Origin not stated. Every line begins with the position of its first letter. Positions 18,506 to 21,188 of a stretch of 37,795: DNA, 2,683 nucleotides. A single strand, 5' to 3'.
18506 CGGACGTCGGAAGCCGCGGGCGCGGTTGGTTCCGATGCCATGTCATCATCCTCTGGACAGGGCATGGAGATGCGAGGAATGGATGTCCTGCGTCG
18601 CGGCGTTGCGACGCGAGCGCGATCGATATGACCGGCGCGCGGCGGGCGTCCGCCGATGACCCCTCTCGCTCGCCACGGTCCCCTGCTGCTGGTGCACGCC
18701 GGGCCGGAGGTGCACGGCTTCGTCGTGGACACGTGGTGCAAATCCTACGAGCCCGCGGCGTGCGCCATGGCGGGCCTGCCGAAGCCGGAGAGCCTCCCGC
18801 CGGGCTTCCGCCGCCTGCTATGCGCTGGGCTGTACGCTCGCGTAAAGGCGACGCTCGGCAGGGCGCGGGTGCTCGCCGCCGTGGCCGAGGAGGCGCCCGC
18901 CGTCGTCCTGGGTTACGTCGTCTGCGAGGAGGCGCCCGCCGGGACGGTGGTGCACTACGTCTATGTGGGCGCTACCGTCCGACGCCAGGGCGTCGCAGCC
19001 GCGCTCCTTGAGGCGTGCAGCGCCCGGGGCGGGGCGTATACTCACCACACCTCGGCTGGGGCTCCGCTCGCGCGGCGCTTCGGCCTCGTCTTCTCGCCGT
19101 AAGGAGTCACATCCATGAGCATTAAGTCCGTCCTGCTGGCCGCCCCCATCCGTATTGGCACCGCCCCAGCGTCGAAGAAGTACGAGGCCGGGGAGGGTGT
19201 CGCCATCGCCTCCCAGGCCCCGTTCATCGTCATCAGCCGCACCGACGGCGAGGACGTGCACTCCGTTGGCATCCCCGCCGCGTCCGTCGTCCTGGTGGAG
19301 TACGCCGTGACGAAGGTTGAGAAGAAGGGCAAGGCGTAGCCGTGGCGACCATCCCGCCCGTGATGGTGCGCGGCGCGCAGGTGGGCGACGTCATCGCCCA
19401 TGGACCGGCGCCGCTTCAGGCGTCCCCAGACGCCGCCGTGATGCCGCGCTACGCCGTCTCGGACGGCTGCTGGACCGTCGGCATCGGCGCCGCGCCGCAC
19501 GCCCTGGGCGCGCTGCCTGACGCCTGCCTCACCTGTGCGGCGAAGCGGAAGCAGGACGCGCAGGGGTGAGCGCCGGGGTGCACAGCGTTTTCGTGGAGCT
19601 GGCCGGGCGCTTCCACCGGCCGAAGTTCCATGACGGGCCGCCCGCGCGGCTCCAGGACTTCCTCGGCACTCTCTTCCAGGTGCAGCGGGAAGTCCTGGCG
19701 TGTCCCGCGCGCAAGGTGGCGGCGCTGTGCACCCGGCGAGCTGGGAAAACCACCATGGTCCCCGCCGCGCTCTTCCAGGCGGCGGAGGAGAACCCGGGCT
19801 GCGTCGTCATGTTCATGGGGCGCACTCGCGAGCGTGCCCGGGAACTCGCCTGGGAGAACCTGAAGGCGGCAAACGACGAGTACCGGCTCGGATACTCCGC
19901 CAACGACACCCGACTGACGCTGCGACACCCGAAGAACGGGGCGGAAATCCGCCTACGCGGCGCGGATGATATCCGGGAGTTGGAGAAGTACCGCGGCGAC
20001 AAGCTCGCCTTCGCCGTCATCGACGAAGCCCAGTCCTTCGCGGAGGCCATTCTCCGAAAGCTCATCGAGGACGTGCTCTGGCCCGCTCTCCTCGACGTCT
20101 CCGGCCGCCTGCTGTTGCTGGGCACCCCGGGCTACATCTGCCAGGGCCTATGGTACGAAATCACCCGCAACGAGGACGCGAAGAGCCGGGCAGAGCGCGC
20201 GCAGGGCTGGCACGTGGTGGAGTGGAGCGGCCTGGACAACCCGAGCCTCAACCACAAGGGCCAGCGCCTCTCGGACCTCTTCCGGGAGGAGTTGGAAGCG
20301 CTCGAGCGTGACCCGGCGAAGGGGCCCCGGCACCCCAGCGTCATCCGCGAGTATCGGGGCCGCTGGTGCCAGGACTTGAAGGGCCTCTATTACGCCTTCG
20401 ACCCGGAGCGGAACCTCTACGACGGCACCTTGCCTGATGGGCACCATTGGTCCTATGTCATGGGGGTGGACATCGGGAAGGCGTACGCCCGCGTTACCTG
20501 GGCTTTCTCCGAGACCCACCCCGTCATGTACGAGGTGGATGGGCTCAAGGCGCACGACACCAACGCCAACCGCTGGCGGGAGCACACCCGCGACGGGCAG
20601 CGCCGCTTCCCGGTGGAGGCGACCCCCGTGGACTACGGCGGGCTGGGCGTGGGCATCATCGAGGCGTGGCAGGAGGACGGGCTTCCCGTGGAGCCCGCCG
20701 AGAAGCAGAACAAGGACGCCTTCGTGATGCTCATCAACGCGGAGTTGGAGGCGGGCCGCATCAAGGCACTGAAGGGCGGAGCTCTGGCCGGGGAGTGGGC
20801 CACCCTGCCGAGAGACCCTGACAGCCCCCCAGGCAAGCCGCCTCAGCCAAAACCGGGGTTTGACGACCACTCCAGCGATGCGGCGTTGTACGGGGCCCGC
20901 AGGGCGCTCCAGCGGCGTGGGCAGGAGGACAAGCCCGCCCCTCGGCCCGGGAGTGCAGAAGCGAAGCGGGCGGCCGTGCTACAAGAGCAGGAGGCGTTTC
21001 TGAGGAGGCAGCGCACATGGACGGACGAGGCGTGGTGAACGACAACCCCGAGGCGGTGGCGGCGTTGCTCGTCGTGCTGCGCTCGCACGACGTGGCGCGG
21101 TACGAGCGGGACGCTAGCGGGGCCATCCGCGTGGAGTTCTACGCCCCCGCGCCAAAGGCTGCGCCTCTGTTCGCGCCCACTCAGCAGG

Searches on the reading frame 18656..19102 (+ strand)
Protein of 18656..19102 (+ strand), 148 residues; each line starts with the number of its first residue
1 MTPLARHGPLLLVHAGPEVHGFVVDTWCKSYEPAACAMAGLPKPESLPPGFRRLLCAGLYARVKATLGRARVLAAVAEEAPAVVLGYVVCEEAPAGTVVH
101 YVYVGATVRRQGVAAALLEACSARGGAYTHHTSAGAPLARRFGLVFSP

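Call 13: search_protein_families(library=pfam, proteins=[window:18656-19102:+], max_evalue=0.01)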
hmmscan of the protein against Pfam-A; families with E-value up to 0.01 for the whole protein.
window:18656-19102:+ (148 aa): 3 families
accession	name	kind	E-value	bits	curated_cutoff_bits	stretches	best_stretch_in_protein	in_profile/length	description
PF13508.13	Acetyltransf_7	-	4.6e-05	24.2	27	1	76-128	7-63/84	Acetyltransferase (GNAT) domain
PF00583.31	Acetyltransf_1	-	0.00072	20.3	20.7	1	77-122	38-85/116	Acetyltransferase (GNAT) family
PF13880.12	Acetyltransf_13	-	0.004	17.4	22.8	0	98-122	6-30/69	ESCO1/2 acetyl-transferase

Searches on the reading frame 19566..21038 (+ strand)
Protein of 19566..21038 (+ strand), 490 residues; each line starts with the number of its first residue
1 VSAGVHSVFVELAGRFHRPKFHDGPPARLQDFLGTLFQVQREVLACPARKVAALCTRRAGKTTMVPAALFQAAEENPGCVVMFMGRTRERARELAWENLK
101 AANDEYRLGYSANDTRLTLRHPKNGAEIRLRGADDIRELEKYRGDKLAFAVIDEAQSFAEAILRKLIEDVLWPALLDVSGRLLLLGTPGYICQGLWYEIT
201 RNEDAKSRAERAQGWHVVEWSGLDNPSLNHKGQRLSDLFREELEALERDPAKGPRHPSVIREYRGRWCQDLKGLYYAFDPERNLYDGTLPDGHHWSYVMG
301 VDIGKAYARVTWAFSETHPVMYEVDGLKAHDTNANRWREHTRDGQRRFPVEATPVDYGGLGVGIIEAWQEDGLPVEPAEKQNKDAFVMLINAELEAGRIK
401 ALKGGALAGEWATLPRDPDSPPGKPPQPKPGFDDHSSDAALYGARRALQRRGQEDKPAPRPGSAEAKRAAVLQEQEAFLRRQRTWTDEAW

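Call 8: search_protein_families(library=pfam, proteins=[window:19566-21038:+], max_evalue=0.01)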
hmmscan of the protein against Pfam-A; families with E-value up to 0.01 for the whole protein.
window:19566-21038:+ (490 aa): 1 family
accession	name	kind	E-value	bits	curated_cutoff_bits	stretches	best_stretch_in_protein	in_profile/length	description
PF03237.21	Terminase_6N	-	0.00025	21.2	22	1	57-160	6-110/215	Terminase large subunit, T4likevirus-type, N-terminal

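Call 9: search_protein_families(library=phrogs, proteins=[window:19566-21038:+], max_evalue=0.001)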
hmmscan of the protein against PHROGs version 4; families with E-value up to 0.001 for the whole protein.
window:19566-21038:+ (490 aa): 3 families
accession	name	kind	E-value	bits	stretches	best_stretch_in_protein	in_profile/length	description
phrog_2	-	head and packaging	2.9e-27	96.8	1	32-455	262-601/807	terminase large subunit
phrog_7579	-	head and packaging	8.2e-09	36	1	41-225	10-185/239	terminase large subunit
phrog_979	-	head and packaging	4.7e-05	23.3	1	39-162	157-280/642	terminase large subunit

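Call 10: find_encoding_contigs(protein=window:19566-21038:+, flank=10000, max_places=6)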
Protein window:19566-21038:+ (490 aa): 2 contigs read that carry it; 2 places shown.
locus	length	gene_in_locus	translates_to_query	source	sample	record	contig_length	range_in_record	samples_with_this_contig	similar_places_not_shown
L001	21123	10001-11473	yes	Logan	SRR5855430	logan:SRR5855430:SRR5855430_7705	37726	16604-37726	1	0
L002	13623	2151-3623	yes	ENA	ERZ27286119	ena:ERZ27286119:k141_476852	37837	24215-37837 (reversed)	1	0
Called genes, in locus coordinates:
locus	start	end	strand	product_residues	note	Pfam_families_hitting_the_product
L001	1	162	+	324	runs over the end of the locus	PF09588:YqaJ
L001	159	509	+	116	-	-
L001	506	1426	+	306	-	PF03837:RecT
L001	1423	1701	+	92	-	-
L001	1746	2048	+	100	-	-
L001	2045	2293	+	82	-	-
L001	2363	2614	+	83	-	-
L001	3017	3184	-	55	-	-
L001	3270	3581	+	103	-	-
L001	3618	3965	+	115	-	PF02026:RyR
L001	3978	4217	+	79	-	-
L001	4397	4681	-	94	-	-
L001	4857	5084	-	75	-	-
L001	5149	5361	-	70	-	-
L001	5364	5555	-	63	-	-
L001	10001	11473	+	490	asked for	-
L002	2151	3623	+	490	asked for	-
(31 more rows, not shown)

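Call 11: find_related_loci(query=window:19566-21038:+, collection=viral_contigs, flank=10000)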
Query window:19566-21038:+ (490 aa) in viral_contigs; peptide patterns used: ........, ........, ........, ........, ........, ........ (x = any residue, [..] = any of these).
2 stretches matched a pattern; 1 encode a relative of the query (tblastn E <= 1e-3); 1 distinct loci.
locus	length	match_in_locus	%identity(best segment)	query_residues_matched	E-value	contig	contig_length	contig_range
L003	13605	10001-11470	87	3-490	0e+0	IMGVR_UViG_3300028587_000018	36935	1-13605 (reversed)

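Call 24: find_homologous_proteins(query=window:19566-21038:+, max_evalue=1e-20)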
Query window:19566-21038:+ (490 aa): 54 proteins with E <= 1e-20 among 8000 candidates.
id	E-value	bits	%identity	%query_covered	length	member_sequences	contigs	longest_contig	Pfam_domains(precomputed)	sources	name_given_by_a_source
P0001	0.0e+0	1140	100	100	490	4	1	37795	-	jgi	-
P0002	0.0e+0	1018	87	100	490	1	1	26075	-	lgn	-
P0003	4.5e-296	1000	87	100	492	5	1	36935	-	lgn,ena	-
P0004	5.8e-296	1000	86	100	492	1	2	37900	-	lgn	-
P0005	3.6e-236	803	70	100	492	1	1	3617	-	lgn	-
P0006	3.1e-218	744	67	98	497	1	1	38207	PF03237.22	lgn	-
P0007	3.5e-216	737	66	100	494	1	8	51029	-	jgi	jgi:hypothetical protein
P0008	3.3e-215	734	68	98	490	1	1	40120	-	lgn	-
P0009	1.9e-210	718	65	99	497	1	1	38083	-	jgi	jgi:hypothetical protein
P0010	3.7e-208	710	64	97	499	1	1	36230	PF03237.22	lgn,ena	-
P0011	1.5e-190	652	67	86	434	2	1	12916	-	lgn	-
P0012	3.2e-190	651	60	95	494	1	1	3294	-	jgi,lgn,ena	-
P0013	1.7e-186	639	60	99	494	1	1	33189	-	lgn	-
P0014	2.3e-184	632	59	97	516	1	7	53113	PF03237.22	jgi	jgi:hypothetical protein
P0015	1.2e-131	458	51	90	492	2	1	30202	-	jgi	jgi:hypothetical protein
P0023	4.2e-106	374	43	99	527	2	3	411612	PF17289.9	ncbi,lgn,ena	-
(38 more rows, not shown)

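Call 26: find_related_loci(query=A2, collection=viral_contigs, flank=10000)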
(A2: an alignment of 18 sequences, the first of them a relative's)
Query A2 (490 aa) in viral_contigs; peptide patterns used: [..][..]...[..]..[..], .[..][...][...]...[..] (x = any residue, [..] = any of these).
228 stretches matched a pattern; 202 encode a relative of the query (tblastn E <= 1e-3); the best 80 are kept; 80 distinct loci.
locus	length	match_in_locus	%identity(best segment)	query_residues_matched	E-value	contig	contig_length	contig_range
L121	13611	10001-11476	87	1-490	0e+0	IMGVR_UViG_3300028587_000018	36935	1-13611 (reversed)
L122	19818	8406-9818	51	24-490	1e-139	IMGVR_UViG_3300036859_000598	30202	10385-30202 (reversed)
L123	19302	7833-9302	65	1-487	0e+0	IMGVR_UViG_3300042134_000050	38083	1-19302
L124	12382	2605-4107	43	1-465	6e-110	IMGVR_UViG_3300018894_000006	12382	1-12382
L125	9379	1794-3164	43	28-488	1e-102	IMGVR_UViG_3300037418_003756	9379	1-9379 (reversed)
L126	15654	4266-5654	41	26-465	4e-87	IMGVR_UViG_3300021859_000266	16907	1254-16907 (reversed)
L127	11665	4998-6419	36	29-487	6e-76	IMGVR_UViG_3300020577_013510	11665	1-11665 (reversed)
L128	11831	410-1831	36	29-487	6e-76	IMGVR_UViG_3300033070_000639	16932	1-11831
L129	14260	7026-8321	37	36-463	3e-73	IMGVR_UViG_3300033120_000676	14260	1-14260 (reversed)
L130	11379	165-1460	37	36-463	3e-73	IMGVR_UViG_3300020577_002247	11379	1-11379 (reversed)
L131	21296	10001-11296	34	31-482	1e-70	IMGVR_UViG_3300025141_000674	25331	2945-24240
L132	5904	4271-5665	33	1-482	1e-69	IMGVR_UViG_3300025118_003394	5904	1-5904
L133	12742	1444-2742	34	31-476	3e-69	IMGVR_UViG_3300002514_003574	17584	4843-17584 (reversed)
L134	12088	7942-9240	34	31-476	3e-69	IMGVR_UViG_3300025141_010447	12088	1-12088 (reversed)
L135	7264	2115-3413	34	31-476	3e-69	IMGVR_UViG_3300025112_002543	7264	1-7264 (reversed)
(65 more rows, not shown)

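Call 27: find_related_loci(query=A2, collection=genome_contigs, flank=10000)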
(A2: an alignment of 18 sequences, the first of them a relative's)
Query A2 (490 aa) in genome_contigs; peptide patterns used: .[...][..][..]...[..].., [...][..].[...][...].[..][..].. (x = any residue, [..] = any of these).
67 stretches matched a pattern; 10 encode a relative of the query (tblastn E <= 1e-3); 10 distinct loci.
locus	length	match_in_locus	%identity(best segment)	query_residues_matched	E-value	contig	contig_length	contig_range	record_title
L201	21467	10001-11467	44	1-457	6e-114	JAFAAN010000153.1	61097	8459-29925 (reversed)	MAG: Proteobacteria bacterium isolate OH_PFB_83 k127_696347, whole genome shotgun sequence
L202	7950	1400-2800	35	30-485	4e-65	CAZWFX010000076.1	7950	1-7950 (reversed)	MAG TPA_asm: uncultured Candidatus Saccharibacteria bacterium isolate SRP278252_co2_728 genome assembly, contig: NODE_19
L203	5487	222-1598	30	9-482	5e-53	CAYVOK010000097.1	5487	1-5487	MAG TPA_asm: uncultured Acidimicrobiaceae bacterium isolate SRP193358_co1_762 genome assembly, contig: NODE_47559_length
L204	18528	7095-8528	29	9-464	2e-45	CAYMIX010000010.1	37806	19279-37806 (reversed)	MAG TPA_asm: uncultured Candidatus Peribacteria bacterium isolate SRP342105_co1_435 genome assembly, contig: NODE_1356_l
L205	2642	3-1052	33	87-447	1e-39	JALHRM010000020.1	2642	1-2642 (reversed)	MAG: Candidatus Saccharibacteria bacterium isolate maxbin.159 c_000000110560, whole genome shotgun sequence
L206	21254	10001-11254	32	37-466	1e-54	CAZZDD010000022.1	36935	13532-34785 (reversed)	MAG TPA_asm: uncultured Candidatus Peribacteria bacterium isolate SRP329715_co2_201 genome assembly, contig: NODE_2381_l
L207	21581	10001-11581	27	40-481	4e-32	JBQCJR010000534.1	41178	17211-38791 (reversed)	MAG: Kofleriaceae bacterium isolate bin995 k127_5581616, whole genome shotgun sequence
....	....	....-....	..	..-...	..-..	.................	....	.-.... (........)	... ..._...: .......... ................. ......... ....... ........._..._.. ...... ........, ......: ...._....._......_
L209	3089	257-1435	22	37-457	2e-11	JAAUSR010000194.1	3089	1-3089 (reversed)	MAG: Thioploca sp. isolate SL_4_0 NODE_5843_length_3089_cov_2.939230, whole genome shotgun sequence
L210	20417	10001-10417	31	40-188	6e-9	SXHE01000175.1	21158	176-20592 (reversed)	MAG: Planctomycetia bacterium isolate F1-120-MAGs012 F1-120__c167958, whole genome shotgun sequence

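Call 28: find_encoding_contigs(protein=P0004, flank=10000, max_places=2)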
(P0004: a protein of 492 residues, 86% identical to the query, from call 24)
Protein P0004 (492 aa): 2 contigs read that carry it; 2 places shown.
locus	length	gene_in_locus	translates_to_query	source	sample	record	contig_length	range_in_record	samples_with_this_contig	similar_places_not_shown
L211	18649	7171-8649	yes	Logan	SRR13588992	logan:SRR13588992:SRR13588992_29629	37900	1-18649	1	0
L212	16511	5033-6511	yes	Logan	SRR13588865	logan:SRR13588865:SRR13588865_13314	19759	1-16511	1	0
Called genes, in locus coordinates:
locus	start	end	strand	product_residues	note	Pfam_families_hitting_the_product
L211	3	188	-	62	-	?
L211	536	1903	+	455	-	PF00772:DnaB, PF03796:DnaB_C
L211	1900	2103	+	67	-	-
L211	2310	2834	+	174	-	-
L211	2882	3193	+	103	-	-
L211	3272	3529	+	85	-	-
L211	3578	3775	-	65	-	-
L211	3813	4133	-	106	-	-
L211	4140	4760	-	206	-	PF05869:Dam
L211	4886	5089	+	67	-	-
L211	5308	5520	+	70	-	-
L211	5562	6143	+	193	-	-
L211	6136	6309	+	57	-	-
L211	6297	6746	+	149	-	-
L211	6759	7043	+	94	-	-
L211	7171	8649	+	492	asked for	-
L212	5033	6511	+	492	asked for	-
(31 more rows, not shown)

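Call 29: find_encoding_contigs(protein=P0002, flank=10000, max_places=2)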
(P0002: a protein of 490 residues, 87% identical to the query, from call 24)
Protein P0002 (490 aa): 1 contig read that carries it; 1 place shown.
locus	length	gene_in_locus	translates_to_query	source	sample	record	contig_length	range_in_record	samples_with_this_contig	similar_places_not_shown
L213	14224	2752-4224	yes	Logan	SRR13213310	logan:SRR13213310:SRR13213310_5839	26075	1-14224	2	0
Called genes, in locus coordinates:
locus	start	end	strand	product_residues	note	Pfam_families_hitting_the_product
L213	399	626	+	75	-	-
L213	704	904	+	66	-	-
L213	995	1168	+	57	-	-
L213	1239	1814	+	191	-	-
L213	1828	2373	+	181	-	-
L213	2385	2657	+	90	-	-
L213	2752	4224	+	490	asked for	-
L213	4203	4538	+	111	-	-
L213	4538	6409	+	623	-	PF23899:SU10_portal (faint)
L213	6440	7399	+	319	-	-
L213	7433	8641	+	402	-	-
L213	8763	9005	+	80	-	-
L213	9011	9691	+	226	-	PF24175:SU10_adaptor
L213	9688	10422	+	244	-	-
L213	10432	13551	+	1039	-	-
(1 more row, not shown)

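Call 30: find_encoding_contigs(protein=P0006, flank=10000, max_places=2)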
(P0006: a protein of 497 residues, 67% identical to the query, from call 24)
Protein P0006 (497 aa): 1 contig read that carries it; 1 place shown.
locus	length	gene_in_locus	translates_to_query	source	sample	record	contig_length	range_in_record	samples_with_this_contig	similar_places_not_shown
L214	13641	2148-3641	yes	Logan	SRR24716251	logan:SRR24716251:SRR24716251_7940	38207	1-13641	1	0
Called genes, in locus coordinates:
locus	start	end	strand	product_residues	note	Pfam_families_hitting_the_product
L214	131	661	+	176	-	-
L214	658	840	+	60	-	-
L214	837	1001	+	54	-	-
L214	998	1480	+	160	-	PF13508:Acetyltransf_7 (faint)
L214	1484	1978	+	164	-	-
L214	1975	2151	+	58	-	-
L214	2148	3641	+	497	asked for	PF03237:Terminase_6N (weak)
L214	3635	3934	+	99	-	-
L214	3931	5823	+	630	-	-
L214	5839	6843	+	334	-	-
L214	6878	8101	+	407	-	-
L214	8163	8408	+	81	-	-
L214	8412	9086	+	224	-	PF24175:SU10_adaptor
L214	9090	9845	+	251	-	-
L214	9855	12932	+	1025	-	-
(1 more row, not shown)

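Call 31: find_encoding_contigs(protein=P0008, flank=10000, max_places=2)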
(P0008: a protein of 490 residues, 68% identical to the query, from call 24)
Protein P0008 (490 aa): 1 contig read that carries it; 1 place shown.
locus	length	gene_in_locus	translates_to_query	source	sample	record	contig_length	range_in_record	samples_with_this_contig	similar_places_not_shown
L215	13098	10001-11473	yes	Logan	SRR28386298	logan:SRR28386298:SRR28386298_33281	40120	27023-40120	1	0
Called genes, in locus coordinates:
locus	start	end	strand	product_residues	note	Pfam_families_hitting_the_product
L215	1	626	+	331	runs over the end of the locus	-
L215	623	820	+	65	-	-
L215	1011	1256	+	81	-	-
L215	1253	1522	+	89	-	-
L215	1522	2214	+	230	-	-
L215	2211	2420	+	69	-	-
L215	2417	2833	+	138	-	PF08774:VRR_NUC (weak)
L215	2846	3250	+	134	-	-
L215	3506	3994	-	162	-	PF00877:NLPC_P60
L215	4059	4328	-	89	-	-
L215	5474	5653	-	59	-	-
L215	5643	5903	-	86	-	PF13560:HTH_31, PF01381:HTH_3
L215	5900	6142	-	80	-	-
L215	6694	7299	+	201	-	-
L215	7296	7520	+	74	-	-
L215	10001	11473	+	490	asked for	-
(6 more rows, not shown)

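Call 34: search_dna_similar(query=window:19566-21038:+, collection=phages, mode=protein, max_rows=25, max_evalue=0.00001)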
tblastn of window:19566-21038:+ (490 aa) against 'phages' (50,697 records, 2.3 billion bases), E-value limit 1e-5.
Records with a match: 15; places in all: 15; records where one place covers at least 80% of the query: 0.
Best place of each record, by identity: <60% 15.
By first word of the organism name: Rhizobium 10; Salmonella 2; Stenotrophomonas 2; Cyanophage 1.
By host as written in the record: - 2; Salmonella enterica subsp. enterica serovar Typhimurium strain LT2 2; Rhizobium etli CFN42 2; Rhizobium leguminosarum VF39SM 1; R. phaseoli sv. phaseoli INC 2-5 1; Stenotrophomonas maltophilia B28B 1; Stenotrophomonas maltophilia 1; Rhizobium phaseoli N1_10 1; and 4 more.
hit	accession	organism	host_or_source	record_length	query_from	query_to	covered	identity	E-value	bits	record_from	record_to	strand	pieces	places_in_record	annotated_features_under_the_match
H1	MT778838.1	Rhizobium phage V1VFA-S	-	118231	36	304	55%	28.6%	8e-9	64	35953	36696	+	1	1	putative terminase large subunit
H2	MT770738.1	Rhizobium phage B1VFA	Rhizobium leguminosarum VF39SM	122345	36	304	55%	28.6%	8e-9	64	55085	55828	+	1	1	putative terminase large subunit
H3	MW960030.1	Rhizobium phage RHph_X66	R. phaseoli sv. phaseoli INC 2-5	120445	36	304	55%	28.6%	1e-8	64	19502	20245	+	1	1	terminase large subunit protein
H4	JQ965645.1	Salmonella phage SSU5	Salmonella enterica subsp. enterica ...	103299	33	285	52%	28.5%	1e-6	57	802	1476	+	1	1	putative terminase large subunit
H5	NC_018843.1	Salmonella phage SSU5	Salmonella enterica subsp. enterica ...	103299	33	285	52%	28.5%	1e-6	57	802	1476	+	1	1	terminase large subunit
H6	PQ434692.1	Stenotrophomonas phage ANB28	Stenotrophomonas maltophilia B28B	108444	30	188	32%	31.9%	2e-6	57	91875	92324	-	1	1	hypothetical protein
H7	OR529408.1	Stenotrophomonas phage BUCTxx99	Stenotrophomonas maltophilia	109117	30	188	32%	31.9%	2e-6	57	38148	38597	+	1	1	terminase family protein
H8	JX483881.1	Rhizobium phage RHEph10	Rhizobium etli CFN42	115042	40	188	30%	33.3%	8e-8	61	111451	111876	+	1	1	putative terminase protein large subunit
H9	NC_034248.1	Rhizobium phage RHEph10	Rhizobium etli CFN42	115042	40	188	30%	33.3%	8e-8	61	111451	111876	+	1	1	terminase large subunit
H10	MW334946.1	Cyanophage S-2L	-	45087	40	174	28%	34.6%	9e-6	55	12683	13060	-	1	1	putative terminase large subunit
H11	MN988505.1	Rhizobium phage RHph_N1_10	Rhizobium phaseoli N1_10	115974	40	171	27%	32.3%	6e-8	62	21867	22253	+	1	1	terminase large subunit protein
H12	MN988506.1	Rhizobium phage RHph_N1_15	Rhizobium phaseoli N1_15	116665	40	171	27%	32.3%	6e-8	62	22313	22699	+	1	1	terminase large subunit protein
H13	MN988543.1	Rhizobium phage RHph_N2_6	Rhizobium phaseoli N2_6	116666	40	171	27%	32.3%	6e-8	62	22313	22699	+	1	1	terminase large subunit protein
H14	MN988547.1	Rhizobium phage RHph_Y2_11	Rhizobium etli Y2_11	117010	40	171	27%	32.3%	1e-7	61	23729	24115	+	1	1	terminase large subunit protein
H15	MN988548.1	Rhizobium phage RHph_Y2_17_1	Rhizobium etli Y2_17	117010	40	171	27%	32.3%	1e-7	61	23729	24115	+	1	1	terminase large subunit protein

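Call 36: find_encoding_contigs(protein=P0023, flank=10000, max_places=3)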
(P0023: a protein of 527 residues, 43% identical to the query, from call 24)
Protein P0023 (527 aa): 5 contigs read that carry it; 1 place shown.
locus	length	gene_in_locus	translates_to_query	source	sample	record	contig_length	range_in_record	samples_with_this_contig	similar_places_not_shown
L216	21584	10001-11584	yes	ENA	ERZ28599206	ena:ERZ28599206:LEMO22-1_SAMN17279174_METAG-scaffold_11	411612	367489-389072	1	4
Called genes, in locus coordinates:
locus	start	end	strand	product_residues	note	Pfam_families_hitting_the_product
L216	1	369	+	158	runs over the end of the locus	-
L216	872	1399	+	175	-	PF05866:RusA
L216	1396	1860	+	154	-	PF00692:dUTPase, PF22769:DCD (faint)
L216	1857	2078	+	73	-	-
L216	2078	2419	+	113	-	-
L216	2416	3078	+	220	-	PF02511:Thy1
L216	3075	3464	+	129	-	-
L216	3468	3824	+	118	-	-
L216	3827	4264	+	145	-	-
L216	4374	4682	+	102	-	-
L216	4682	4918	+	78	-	-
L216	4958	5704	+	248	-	-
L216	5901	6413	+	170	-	-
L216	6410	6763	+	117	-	-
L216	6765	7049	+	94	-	-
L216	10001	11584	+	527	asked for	PF17289:Terminase_6C (faint)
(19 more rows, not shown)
